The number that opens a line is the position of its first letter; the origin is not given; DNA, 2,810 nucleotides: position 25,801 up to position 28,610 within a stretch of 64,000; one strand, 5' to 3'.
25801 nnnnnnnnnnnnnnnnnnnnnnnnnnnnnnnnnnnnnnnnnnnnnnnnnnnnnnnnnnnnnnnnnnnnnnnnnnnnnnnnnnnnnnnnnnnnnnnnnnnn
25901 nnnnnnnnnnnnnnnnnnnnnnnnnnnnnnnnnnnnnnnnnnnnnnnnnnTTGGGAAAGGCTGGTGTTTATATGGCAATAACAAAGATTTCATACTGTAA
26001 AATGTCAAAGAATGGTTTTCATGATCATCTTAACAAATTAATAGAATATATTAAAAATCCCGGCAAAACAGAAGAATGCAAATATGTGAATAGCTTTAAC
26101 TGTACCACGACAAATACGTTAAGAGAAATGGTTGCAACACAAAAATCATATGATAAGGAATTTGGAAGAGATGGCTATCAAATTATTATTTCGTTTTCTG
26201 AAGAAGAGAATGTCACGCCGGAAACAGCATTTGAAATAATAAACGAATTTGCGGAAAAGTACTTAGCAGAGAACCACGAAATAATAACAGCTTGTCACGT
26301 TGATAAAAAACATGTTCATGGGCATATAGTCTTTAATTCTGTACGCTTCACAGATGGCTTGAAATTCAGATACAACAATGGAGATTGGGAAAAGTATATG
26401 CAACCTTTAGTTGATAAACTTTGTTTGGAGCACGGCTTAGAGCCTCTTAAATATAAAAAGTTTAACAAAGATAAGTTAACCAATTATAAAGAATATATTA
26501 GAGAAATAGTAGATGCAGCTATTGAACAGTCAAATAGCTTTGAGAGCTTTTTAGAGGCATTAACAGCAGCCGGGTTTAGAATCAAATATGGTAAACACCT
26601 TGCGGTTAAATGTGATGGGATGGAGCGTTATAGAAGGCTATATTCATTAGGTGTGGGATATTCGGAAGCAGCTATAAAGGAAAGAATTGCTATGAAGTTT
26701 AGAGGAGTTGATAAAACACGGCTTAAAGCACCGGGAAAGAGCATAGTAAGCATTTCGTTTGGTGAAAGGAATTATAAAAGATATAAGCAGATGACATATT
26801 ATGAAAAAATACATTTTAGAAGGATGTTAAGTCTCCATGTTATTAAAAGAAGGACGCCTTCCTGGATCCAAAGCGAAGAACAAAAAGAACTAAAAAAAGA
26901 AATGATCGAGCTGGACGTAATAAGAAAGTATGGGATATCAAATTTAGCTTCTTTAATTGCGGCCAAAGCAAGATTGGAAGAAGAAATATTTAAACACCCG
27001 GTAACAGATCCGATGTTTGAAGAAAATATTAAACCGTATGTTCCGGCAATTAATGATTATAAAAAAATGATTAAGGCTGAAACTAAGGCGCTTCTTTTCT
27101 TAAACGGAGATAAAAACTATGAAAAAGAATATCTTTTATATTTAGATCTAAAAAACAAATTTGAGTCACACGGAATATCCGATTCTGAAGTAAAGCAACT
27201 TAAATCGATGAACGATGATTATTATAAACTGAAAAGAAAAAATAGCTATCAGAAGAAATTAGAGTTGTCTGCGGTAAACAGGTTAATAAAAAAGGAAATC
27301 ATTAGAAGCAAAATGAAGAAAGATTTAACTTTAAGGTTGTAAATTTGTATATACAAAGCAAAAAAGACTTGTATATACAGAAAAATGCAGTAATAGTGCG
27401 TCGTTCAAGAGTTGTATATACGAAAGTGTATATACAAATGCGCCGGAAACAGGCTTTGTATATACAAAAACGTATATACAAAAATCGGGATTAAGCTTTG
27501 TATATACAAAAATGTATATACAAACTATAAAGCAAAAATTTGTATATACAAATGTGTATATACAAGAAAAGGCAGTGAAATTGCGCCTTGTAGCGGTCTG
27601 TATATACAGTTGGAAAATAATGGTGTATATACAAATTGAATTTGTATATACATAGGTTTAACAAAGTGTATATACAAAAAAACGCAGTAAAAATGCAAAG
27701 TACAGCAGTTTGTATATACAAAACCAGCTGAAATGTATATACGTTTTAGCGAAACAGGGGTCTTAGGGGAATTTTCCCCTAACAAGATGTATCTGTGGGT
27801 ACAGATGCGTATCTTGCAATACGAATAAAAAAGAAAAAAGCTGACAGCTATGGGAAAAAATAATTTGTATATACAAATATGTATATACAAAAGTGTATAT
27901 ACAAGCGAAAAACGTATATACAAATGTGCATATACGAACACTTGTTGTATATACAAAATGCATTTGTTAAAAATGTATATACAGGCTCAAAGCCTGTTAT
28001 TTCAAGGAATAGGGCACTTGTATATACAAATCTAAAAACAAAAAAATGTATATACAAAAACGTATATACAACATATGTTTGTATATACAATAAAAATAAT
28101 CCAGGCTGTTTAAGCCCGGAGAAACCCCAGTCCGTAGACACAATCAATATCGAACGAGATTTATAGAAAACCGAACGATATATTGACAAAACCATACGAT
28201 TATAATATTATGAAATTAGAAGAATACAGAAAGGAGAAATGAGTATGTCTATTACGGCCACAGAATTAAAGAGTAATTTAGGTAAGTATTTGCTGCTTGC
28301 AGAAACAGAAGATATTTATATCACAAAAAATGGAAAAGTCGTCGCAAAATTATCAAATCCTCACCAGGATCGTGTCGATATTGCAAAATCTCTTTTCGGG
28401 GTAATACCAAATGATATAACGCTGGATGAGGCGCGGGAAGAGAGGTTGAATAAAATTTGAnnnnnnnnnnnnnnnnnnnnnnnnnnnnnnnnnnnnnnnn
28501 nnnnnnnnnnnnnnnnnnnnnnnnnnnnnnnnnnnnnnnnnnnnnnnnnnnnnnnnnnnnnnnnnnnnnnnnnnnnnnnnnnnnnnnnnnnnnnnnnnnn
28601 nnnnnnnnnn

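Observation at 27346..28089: Non-coding array of 27 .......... palindromes in two blocks after the relaxase gene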

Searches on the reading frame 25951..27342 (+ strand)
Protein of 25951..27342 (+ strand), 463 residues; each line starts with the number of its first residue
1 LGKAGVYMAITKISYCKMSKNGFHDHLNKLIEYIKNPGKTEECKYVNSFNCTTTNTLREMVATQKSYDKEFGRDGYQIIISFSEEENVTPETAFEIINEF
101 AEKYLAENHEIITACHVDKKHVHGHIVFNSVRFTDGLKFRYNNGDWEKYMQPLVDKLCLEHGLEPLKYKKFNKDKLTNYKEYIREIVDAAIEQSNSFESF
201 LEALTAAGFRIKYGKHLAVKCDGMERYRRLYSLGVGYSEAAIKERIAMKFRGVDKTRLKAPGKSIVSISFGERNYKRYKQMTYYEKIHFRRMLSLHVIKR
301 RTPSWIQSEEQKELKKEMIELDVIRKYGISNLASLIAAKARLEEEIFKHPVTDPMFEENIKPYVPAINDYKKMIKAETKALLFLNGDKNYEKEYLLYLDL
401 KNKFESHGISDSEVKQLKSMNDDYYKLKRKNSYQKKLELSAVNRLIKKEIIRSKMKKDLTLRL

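Call 6: search_protein_families(library=pfam, proteins=[window:25951-27342:+])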
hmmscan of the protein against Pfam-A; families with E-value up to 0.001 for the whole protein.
window:25951-27342:+ (463 aa): 1 family
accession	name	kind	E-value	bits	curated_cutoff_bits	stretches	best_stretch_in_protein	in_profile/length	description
PF03432.20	Relaxase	-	7e-35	120.6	24.6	1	33-163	1-132/132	MobA/VirD2-like, nuclease domain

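Call 12: find_related_loci(query=window:25951-27342:+, collection=genome_contigs, flank=10000)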
Query window:25951-27342:+ (463 aa) in genome_contigs; peptide patterns used: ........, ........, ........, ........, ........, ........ (x = any residue, [..] = any of these).
50 stretches matched a pattern, but none encodes a relative of the query by tblastn (E <= 1e-3).

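Call 13: find_homologous_proteins(query=window:25951-27342:+)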
Query window:25951-27342:+ (463 aa): 42 proteins with E <= 0.001 among 7602 candidates.
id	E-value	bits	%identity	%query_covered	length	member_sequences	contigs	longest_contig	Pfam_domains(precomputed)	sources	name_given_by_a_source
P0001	0.0e+0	1016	100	98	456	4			PF03432.21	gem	-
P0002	9.8e-55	205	34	93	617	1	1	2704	PF03432.21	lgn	-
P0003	4.2e-53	199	36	83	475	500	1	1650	PF03432.21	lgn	-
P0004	4.4e-53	199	33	95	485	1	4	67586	PF03432.21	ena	-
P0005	1.9e-52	197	43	52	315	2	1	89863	PF03432.21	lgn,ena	-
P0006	2.2e-52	197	43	52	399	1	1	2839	PF13291.13,PF03432.21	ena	-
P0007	2.3e-51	193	31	91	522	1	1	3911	PF03432.21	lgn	-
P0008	4.4e-51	193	34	89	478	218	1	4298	PF03432.21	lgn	-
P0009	9.3e-51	191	32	95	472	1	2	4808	PF03432.21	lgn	-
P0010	1.8e-50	190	42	51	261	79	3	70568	PF03432.21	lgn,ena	-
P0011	6.2e-50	189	34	89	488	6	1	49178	PF03432.21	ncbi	ncbi:MAG: relaxase/mobilization nuclease domain-containing protein [Lachnospiraceae bacterium]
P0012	2.0e-49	187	33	89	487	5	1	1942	PF03432.21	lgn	-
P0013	4.3e-48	183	33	88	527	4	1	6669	PF03432.21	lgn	-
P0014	4.1e-47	179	41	56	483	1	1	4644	PF03432.21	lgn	-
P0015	4.2e-47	179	38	52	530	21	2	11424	PF03432.21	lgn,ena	-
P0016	4.6e-47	179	32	96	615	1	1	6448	PF03432.21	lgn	-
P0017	7.4e-47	179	31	91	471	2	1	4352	PF03432.21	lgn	-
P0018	1.2e-46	178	34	79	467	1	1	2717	PF03432.21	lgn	-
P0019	1.4e-46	178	34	79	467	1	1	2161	PF03432.21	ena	-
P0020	2.3e-46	177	32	95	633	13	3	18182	PF03432.21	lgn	-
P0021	1.6e-45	174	34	79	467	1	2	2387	PF03432.21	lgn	-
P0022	1.1e-43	168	41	54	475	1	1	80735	PF03432.21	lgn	-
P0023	8.4e-43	165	29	88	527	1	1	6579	PF03432.21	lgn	-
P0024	7.4e-40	156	38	52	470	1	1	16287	PF03432.21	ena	-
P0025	1.1e-39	155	38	52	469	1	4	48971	PF03432.21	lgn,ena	-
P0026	7.4e-37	146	36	52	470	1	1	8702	PF03432.21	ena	-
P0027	2.2e-36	144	36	52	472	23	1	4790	PF03432.21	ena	-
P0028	1.1e-32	132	37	43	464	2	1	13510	PF03432.21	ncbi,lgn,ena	-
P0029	2.0e-32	131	39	38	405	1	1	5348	PF03432.21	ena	-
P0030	1.4e-27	115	35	52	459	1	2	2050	PF03432.21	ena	-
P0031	3.2e-26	111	33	51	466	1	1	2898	PF03432.21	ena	-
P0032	1.4e-25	108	33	51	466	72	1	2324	PF03432.21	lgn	-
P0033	2.3e-25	108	33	51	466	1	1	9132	PF03432.21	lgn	-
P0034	3.0e-25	107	33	51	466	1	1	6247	PF03432.21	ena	-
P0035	3.2e-25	107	33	51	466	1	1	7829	PF03432.21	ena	-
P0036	3.3e-25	107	33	51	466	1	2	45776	PF03432.21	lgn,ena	-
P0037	3.3e-25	107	35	52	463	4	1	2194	PF03432.21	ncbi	-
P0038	3.4e-25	107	33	51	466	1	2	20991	PF03432.21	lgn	-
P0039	4.4e-25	107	33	51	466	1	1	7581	PF03432.21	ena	-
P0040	3.0e-24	104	30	45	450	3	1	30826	PF03432.21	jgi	jgi:hypothetical protein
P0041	3.1e-24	104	32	55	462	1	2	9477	PF03432.21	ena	-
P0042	8.1e-7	47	39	21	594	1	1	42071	PF03432.21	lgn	-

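Call 17: find_encoding_contigs(protein=P0001, flank=10000, max_places=10)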
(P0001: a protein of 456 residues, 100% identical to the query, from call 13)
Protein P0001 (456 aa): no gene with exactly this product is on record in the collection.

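Call 18: find_encoding_contigs(protein=P0004, flank=10000, max_places=6)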
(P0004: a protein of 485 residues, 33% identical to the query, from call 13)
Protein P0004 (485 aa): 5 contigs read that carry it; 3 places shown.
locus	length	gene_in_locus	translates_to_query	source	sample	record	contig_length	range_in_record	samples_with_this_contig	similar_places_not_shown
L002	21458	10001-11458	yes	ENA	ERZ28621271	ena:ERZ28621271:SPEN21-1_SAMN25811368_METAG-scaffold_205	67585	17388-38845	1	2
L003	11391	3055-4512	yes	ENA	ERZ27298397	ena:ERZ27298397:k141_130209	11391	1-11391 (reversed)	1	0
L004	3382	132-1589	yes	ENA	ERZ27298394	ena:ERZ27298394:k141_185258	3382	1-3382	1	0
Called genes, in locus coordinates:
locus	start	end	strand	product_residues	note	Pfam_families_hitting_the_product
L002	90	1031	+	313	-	PF00188:CAP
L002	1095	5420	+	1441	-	PF17802:SpaA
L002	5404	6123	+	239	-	PF04203:Sortase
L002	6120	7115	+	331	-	PF18941:DUF5688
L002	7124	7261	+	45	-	-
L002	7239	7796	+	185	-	PF04002:RadC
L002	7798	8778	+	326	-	PF13154:DUF3991, PF13155:Toprim_2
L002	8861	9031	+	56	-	-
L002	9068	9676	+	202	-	-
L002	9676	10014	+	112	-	PF21983:NikA-like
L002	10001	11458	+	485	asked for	PF03432:Relaxase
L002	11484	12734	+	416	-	-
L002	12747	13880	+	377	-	PF12687:DUF3801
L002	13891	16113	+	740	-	PF02534:T4SS-DNA_transf, PF10412:TrwB_AAD_bind, PF12696:TraG-D_C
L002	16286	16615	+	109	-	-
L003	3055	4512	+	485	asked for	PF03432:Relaxase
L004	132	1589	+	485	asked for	PF03432:Relaxase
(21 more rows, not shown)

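Call 63: find_encoding_contigs(protein=P0005, flank=10000, max_places=2)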
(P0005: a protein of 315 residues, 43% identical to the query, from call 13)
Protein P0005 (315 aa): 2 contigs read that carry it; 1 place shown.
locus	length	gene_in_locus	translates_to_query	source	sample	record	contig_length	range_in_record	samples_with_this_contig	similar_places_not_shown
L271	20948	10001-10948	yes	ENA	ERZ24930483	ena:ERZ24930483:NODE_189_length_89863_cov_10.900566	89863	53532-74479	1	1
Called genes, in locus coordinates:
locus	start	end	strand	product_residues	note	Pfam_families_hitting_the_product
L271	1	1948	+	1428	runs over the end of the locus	PF17802:SpaA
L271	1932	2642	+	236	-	PF04203:Sortase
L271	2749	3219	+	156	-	PF12844:HTH_19, PF01381:HTH_3, PF13443:HTH_26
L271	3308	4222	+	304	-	PF00165:HTH_AraC, PF12833:HTH_18, PF13328:HD_4 (weak)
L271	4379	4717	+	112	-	-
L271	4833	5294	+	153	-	PF13527:Acetyltransf_9 (weak), PF00583:Acetyltransf_1, PF13673:Acetyltransf_10, PF13508:Acetyltransf_7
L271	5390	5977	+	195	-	-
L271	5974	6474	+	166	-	-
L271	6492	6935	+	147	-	PF00293:NUDIX, PF14815:NUDIX_4 (faint)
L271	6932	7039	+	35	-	-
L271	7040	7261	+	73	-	-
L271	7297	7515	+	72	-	-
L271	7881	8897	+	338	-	PF18941:DUF5688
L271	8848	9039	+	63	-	-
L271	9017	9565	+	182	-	PF04002:RadC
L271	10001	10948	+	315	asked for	PF03432:Relaxase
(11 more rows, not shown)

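Call 64: find_encoding_contigs(protein=P0022, flank=10000, max_places=2)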
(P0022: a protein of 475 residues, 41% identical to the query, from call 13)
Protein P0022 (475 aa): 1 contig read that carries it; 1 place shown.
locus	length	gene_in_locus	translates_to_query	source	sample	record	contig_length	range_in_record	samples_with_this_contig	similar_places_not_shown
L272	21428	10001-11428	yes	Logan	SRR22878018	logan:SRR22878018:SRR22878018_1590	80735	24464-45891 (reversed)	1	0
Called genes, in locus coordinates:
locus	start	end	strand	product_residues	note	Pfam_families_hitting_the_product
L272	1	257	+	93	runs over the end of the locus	-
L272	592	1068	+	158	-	-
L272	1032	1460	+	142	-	-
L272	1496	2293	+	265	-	-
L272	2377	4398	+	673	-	-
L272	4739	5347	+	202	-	-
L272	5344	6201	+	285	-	PF20016:ThsA_Macro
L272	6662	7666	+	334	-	PF18941:DUF5688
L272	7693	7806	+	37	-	-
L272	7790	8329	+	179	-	PF04002:RadC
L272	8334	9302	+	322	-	PF13154:DUF3991, PF13155:Toprim_2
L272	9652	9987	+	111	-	PF21983:NikA-like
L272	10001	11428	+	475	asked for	PF03432:Relaxase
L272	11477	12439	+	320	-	-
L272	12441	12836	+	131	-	-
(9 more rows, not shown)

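Call 65: find_encoding_contigs(protein=P0010, flank=10000, max_places=2)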
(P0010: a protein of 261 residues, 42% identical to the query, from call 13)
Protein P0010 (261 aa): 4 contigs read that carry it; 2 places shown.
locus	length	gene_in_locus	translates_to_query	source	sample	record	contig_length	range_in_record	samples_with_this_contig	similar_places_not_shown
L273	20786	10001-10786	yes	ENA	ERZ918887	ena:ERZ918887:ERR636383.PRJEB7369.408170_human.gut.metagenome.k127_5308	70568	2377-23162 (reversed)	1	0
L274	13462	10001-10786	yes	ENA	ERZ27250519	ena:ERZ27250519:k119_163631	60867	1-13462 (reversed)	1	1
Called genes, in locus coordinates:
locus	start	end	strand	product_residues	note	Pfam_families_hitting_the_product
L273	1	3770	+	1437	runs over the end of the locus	PF17802:SpaA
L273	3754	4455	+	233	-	PF04203:Sortase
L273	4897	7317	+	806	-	PF00383:dCMP_cyt_deam_1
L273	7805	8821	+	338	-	PF18941:DUF5688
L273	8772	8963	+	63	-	-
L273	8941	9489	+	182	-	PF04002:RadC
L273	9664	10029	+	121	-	PF21983:NikA-like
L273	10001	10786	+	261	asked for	PF03432:Relaxase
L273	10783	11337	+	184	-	-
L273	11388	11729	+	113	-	-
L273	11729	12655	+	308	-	PF12687:DUF3801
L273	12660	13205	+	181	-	-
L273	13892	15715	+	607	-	PF00078:RVT_1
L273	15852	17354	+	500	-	PF02534:T4SS-DNA_transf, PF10412:TrwB_AAD_bind (weak), PF12696:TraG-D_C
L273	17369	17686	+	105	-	-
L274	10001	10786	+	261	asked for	PF03432:Relaxase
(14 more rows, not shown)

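Call 123: search_protein_families(library=ncbifam, proteins=[window:25951-27339:+], max_evalue=0.1)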
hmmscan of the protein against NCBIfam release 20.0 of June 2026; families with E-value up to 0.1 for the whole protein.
window:25951-27339:+ (463 aa): 3 families
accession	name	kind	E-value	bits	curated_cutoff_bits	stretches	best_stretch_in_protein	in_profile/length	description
NF041893.1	TraI_MobP_relax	equivalog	3.9e-16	59.1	250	1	25-200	14-189/502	TraI/MobA(P) family conjugative relaxase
NF040665.1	relax_SAG1250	exception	1.3e-13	50.3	575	1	28-213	16-223/606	SAG1250 family conjugative relaxase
TIGR01993.1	Pyr-5-nucltdase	equivalog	0.0067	16.2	142.9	1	317-426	42-148/183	pyrimidine 5'-nucleotidase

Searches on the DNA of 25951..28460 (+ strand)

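Call 11: search_dna_similar(query=window:25951-28460:+, collection=plasmids, mode=distant, max_rows=20)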
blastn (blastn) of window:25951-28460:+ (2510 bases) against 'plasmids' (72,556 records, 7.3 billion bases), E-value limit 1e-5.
Records with a match: 1; places in all: 1; records where one place covers at least 80% of the query: 0.
Best place of each record, by identity: 90-95% 1.
By first word of the organism name: Ruminococcus 1.
By predicted mobility (MOB-suite, as given by PLSDB): mobilizable 1.
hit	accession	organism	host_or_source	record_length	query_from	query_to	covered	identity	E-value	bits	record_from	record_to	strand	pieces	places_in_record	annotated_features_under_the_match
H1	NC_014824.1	Ruminococcus albus 7 = DSM 20455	-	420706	1805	1845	2%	92.7%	9e-6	62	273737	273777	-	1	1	none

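Call 14: get_annotated_region(hit=H1, flank=6000)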
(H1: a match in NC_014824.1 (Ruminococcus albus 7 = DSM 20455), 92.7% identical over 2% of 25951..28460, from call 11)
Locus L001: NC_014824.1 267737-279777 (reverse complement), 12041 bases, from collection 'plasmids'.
description: Ruminococcus albus 7 = DSM 20455 plasmid pRUMAL01, complete sequence
organism: Ruminococcus albus 7 = DSM 20455 (NCBI taxid 697329)
taxonomy: Bacteria; Bacillota; Clostridia; Eubacteriales; Oscillospiraceae; Ruminococcus; Ruminococcus albus; Ruminococcus albus 7 = DSM 20455
host: -; source: -; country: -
typing (MOB-suite, as given by PLSDB): mobilizable; relaxase MOBP
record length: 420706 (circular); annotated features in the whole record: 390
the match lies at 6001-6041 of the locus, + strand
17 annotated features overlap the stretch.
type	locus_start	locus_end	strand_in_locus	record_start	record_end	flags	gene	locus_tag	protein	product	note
CDS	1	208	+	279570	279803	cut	-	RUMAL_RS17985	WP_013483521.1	hypothetical protein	-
CDS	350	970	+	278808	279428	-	-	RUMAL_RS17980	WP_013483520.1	TetR/AcrR family transcriptional regulator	GO:0006355 - regulation of DNA-templated transcription [Evidence IEA]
CDS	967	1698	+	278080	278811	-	-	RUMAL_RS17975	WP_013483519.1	glycosyltransferase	-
CDS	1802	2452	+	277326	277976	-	-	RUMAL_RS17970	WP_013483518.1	hypothetical protein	-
CDS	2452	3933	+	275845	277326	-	-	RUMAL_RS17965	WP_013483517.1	serine hydrolase domain-containing protein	-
CDS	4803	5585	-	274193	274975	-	-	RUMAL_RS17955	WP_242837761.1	relaxase/mobilization nuclease domain-containing protein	-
CDS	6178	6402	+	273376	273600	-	-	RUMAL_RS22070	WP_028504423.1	hypothetical protein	-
CDS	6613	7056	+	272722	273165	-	-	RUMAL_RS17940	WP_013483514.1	hypothetical protein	-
CDS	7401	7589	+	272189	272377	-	-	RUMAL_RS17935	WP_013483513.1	hypothetical protein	-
CDS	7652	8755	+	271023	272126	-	-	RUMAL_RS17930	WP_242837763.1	recombinase family protein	GO:0006310 - DNA recombination [Evidence IEA]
CDS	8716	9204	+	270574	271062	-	-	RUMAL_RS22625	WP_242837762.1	hypothetical protein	-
CDS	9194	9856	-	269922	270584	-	-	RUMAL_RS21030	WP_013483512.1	leucine-rich repeat domain-containing protein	-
CDS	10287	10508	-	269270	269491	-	-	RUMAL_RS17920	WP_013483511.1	hypothetical protein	-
CDS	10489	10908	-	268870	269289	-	-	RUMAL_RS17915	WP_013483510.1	hypothetical protein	-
CDS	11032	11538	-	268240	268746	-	-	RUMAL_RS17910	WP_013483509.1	hypothetical protein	-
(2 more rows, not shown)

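Call 38: search_dna_similar(query=window:27744-27840:+, collection=plasmids, mode=distant, max_evalue=1, max_rows=30)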
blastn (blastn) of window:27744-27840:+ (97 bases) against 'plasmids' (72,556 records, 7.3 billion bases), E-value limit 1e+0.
Records with a match: 15; places in all: 15; records where one place covers at least 80% of the query: 0.
Best place of each record, by identity: >=99% 1; 90-95% 4; 80-90% 9; 60-80% 1.
By first word of the organism name: Enterococcus 5; Lactococcus 4; Acinetobacter 3; Ruminococcus 1; Campylobacter 1; Clostridium 1.
By predicted mobility (MOB-suite, as given by PLSDB): non-mobilizable 9; mobilizable 5; conjugative 1.
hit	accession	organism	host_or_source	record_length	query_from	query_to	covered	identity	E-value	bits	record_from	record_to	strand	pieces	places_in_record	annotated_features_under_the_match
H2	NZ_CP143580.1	Enterococcus faecalis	Homo sapiens,bacterial isolate,sonicate ...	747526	41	96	58%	78.6%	6e-2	43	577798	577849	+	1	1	mvaD: diphosphomevalonate decarboxylase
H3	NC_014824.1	Ruminococcus albus 7 = DSM 20455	-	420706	12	52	42%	92.7%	2e-7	62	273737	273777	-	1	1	none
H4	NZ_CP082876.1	Campylobacter coli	-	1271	5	43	40%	84.6%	2e-1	41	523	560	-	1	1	record has no annotation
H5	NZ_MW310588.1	Lactococcus garvieae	-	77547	13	46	35%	88.2%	2e-1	41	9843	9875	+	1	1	none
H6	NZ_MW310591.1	Lactococcus garvieae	-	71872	13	46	35%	88.2%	2e-1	41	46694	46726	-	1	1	none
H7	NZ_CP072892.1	Enterococcus hirae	stream/river surface water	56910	13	46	35%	88.2%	2e-1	41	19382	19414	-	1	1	none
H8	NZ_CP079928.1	Enterococcus faecium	Homo sapiens,secretion,secretion sample ...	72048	13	46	35%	88.2%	2e-1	41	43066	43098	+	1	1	none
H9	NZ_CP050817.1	Enterococcus gallinarum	swine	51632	13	46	35%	88.2%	2e-1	41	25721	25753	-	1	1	none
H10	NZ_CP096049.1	Enterococcus faecalis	cell culture,environment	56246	13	46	35%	88.2%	2e-1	41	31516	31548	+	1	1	none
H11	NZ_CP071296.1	Lactococcus sp. LG1267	Homo sapiens,mixed culture,Human feces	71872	13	46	35%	88.2%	2e-1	41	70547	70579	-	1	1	none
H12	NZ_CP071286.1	Lactococcus garvieae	Homo sapiens,mixed culture,Human feces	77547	13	46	35%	88.2%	2e-1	41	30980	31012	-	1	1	none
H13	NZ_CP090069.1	Acinetobacter sp. SH20PTE14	pig manure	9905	14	43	31%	90.0%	8e-1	40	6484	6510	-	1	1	none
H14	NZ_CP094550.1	Acinetobacter sp. YH16056_T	soil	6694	14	43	31%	90.0%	8e-1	40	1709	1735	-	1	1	none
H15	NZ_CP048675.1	Acinetobacter sp. YH12138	Pig,feces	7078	14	43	31%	90.0%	8e-1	40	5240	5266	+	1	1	none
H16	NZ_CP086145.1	Clostridium estertheticum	bovine,single colony,feces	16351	15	36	23%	100.0%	2e-1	41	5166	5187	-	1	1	none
